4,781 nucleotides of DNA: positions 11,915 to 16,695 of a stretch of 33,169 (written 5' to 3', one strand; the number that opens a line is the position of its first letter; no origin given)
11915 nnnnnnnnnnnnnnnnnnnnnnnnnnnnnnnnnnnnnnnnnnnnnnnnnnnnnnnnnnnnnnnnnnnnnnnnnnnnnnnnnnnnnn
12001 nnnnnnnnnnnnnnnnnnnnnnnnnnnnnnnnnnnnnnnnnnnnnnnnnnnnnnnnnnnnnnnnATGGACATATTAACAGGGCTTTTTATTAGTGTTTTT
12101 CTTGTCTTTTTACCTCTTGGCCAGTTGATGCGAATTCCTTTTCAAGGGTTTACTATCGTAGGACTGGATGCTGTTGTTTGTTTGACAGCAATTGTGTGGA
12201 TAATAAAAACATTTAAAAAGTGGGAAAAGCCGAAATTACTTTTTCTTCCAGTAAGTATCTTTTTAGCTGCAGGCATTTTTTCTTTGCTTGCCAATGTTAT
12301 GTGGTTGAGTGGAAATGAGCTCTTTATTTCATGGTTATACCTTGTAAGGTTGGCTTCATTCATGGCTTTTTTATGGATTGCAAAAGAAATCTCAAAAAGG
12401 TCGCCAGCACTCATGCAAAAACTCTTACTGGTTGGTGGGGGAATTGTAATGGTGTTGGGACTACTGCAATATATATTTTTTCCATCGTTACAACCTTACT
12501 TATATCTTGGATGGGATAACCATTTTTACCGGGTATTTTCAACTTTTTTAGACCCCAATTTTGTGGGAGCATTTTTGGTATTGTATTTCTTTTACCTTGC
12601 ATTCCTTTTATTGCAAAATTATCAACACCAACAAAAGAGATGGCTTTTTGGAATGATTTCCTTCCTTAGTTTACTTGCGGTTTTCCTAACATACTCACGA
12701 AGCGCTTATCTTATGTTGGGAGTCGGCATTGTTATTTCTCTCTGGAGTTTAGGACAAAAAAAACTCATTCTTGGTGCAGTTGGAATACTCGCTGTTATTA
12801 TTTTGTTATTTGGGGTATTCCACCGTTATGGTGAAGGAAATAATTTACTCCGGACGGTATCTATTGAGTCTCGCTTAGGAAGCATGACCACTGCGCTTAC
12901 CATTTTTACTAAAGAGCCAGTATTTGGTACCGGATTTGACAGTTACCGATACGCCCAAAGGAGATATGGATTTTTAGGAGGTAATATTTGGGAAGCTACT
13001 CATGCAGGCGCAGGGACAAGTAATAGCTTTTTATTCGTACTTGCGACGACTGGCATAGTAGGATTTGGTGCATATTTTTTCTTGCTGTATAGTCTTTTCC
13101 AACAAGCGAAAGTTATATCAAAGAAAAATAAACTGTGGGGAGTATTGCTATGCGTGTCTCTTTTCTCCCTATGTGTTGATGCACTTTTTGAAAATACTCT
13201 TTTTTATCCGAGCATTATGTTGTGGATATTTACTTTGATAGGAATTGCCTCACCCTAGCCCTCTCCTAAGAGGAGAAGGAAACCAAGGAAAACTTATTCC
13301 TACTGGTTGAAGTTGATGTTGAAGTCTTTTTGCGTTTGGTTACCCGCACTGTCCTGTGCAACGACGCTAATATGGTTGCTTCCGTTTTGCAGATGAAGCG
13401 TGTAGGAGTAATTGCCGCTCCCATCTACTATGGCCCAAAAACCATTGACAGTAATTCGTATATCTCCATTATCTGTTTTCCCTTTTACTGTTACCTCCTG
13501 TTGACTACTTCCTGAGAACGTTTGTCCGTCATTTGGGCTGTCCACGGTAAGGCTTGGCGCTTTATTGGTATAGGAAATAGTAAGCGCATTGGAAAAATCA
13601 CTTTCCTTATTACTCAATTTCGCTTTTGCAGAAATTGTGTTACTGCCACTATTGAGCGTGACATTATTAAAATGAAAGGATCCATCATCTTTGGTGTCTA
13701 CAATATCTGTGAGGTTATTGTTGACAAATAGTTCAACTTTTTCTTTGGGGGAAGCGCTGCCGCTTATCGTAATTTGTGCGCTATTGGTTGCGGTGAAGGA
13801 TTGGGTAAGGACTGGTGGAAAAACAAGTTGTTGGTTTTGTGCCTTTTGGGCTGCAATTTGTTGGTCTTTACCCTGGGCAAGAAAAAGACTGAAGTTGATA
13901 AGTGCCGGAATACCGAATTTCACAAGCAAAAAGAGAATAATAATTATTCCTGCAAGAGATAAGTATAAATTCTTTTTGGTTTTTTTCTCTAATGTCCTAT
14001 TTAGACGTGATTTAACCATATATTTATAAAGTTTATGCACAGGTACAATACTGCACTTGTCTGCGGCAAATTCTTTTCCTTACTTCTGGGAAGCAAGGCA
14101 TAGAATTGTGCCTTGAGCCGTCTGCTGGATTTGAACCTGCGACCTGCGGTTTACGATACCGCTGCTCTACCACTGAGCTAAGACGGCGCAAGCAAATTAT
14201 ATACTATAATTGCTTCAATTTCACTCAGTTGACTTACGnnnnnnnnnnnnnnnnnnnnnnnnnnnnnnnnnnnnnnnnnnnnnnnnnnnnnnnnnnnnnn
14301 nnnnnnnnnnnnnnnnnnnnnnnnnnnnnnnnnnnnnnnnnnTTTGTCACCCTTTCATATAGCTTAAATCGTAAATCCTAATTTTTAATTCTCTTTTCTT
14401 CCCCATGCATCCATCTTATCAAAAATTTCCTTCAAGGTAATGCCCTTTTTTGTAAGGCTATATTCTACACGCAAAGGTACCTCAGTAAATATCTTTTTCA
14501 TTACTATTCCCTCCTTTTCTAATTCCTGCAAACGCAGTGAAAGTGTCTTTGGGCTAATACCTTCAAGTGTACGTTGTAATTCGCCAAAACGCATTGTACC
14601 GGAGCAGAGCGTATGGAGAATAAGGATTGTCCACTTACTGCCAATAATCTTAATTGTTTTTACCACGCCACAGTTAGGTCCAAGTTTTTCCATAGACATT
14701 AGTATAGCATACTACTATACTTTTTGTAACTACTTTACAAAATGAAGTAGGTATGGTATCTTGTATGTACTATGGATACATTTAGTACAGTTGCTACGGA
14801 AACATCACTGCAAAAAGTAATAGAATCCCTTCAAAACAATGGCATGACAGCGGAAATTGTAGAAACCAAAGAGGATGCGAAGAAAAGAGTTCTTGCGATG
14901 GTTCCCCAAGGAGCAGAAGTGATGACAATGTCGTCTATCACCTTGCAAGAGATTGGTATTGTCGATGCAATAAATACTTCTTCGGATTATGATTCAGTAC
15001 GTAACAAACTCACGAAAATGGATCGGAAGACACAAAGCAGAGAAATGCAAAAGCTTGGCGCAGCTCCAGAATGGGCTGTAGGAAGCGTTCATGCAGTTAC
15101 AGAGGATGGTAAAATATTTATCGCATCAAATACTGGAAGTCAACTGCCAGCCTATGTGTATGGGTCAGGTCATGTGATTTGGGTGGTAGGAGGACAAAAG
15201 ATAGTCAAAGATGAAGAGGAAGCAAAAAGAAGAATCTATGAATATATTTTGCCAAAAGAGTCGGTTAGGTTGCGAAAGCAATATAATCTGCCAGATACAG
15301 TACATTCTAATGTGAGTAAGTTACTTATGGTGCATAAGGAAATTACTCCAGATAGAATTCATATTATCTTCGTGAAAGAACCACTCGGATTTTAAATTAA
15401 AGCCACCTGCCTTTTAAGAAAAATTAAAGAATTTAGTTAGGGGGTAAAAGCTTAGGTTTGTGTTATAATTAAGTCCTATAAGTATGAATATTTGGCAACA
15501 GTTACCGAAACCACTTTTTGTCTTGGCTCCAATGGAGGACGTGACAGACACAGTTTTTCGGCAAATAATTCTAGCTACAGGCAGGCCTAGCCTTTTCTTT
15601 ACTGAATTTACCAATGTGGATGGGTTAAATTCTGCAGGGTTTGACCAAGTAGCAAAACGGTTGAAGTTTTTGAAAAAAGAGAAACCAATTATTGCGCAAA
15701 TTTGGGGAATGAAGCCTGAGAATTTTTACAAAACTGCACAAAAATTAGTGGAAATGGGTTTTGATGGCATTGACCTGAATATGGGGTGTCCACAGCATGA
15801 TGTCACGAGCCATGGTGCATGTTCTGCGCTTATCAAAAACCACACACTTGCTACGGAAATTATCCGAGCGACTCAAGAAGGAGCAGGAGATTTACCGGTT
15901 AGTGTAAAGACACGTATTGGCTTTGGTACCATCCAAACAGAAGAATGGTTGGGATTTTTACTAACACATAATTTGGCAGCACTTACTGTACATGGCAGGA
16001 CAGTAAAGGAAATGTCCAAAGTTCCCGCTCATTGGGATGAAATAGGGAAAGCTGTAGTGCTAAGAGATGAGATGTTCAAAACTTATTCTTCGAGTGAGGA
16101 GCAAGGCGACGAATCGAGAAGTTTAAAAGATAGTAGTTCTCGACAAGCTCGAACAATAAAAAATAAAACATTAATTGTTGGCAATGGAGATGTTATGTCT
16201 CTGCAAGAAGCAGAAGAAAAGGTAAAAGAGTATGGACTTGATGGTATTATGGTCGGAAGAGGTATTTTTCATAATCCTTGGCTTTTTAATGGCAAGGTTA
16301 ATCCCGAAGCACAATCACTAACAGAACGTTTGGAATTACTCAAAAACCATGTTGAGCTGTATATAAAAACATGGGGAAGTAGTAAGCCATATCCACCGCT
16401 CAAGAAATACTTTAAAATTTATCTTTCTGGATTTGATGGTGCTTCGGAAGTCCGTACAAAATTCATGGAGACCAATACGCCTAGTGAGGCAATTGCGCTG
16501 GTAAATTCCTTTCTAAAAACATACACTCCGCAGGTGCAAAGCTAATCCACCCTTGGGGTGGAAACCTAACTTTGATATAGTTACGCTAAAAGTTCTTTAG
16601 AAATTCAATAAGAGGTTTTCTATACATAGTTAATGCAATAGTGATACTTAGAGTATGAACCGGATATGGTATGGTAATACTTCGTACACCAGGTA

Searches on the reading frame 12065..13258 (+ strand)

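Call 80: search_protein_families(library=pfam, proteins=[window:12065-13258:+], max_evalue=0.001)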
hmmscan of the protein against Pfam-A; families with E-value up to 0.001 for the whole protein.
window:12065-13258:+ (397 aa): 1 family
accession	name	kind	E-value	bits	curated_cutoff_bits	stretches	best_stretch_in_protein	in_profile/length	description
PF04932.20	Wzy_C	-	3.8e-14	53.2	31.7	1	198-337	2-148/149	O-Antigen ligase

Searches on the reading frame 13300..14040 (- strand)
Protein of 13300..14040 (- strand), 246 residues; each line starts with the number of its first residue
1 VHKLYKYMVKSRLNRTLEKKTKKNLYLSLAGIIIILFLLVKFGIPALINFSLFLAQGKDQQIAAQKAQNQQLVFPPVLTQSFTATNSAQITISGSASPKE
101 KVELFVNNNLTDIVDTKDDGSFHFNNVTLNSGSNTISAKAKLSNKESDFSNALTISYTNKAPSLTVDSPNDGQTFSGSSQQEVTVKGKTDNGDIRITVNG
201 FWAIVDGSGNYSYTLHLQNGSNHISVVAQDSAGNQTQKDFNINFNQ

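Call 81: search_protein_families(library=pfam, proteins=[window:13300-14040:-], max_evalue=0.001)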
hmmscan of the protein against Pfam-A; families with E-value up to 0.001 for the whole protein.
window:13300-14040:- (246 aa): 5 families
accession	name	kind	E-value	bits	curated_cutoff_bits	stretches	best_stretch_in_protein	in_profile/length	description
PF09136.16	Glucodextran_B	-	3.6e-23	81.7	27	2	162-244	1-81/83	Glucodextranase, domain B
PF17957.7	Big_7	-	7e-09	36.7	24.1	1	85-138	15-70/70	Bacterial Ig domain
PF19077.6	Big_13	-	2e-08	35.1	27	1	190-242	48-98/102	Bacterial Ig-like domain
PF17936.7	Big_6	-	4.5e-07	30.4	27.6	1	170-237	12-75/83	Bacterial Ig domain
PF12733.13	Cadherin-like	-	0.00045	21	24.2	0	177-244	23-86/89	Cadherin-like beta sandwich domain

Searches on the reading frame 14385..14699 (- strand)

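Call 81: search_protein_families(library=pfam, proteins=[window:14385-14699:-], max_evalue=0.001)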
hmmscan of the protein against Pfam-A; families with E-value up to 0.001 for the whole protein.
window:14385-14699:- (104 aa): 1 family
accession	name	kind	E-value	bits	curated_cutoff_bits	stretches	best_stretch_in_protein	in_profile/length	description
PF01638.23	HxlR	-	4.2e-29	100.7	20.8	1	18-102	1-85/91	HxlR-like helix-turn-helix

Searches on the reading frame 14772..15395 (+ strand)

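Call 81: search_protein_families(library=pfam, proteins=[window:14772-15395:+], max_evalue=0.001)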
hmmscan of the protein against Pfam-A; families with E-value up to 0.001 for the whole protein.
window:14772-15395:+ (207 aa): 1 family
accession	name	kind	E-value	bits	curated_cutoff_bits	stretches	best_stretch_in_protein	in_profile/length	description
PF02589.21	LUD_dom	-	1.3e-23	84.2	22.6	1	13-201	1-189/189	LUD domain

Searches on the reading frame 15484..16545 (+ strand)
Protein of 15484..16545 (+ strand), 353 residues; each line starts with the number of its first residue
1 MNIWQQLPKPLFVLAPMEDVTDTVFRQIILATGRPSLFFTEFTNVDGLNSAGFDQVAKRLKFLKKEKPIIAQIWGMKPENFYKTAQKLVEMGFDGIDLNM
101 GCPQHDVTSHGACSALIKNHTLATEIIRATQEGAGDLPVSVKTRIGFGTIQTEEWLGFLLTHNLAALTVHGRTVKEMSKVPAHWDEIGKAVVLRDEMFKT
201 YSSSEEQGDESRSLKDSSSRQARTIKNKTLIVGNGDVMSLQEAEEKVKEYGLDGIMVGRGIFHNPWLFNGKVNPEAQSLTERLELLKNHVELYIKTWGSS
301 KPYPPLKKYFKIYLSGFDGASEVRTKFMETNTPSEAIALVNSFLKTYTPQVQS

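Call 81: search_protein_families(library=pfam, proteins=[window:15484-16545:+], max_evalue=0.001)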
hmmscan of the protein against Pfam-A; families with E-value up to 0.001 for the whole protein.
window:15484-16545:+ (353 aa): 2 families
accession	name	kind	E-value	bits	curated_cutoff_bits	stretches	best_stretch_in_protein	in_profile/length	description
PF01207.24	Dus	-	3.3e-53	181.2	20.4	2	14-188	2-177/311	Dihydrouridine synthase (Dus)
PF01180.27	DHO_dh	-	1.9e-05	24.5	27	1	42-177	65-199/291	Dihydroorotate dehydrogenase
